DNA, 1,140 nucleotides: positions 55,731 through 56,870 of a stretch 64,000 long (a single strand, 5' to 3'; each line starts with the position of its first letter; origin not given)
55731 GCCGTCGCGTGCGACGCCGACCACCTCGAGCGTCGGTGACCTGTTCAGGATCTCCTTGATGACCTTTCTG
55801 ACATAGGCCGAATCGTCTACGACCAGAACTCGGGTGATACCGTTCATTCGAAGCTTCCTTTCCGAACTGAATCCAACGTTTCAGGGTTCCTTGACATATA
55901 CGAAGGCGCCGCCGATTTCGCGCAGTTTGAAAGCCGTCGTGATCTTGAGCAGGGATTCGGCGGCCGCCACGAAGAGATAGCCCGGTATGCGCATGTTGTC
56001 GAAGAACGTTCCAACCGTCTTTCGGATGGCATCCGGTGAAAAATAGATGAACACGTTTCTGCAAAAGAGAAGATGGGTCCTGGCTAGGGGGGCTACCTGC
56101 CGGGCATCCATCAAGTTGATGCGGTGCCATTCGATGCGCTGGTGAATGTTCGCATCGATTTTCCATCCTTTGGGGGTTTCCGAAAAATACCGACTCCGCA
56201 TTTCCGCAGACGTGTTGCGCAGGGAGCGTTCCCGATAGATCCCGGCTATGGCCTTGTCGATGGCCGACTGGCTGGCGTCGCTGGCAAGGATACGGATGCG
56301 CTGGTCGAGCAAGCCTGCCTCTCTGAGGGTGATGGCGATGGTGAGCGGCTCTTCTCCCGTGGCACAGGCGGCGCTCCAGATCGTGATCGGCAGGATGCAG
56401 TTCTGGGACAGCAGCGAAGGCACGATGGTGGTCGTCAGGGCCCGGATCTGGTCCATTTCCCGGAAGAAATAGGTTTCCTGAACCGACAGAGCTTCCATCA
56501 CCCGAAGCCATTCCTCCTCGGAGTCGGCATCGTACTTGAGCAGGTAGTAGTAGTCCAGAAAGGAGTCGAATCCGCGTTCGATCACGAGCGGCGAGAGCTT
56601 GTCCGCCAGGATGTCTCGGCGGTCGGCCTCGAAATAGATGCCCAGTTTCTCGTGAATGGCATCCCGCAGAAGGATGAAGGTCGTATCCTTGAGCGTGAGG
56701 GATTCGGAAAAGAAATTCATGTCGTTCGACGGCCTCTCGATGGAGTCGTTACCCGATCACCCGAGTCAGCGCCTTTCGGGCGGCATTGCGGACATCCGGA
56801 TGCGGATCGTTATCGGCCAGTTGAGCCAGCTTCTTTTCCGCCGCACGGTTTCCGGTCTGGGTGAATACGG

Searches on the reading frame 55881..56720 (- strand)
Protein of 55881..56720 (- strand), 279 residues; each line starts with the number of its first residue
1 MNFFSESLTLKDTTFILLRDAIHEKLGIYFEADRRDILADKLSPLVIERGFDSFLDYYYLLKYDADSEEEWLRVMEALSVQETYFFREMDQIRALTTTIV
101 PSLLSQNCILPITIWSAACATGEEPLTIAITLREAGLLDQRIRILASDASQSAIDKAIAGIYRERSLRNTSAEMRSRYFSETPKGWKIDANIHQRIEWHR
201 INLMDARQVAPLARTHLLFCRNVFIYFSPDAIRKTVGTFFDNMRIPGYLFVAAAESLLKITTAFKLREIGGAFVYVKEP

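Call 7: search_protein_families(library=pfam, proteins=[window:55881-56720:-], max_evalue=0.00001)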
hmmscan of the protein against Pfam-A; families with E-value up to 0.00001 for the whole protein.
window:55881-56720:- (279 aa): 2 families
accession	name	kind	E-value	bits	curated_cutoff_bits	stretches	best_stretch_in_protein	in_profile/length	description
PF01739.24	CheR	-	1.9e-42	145.3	27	1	81-267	1-189/195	CheR methyltransferase, SAM binding domain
PF03705.20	CheR_N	-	2.3e-07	30.8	27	1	15-64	3-52/53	CheR methyltransferase, all-alpha domain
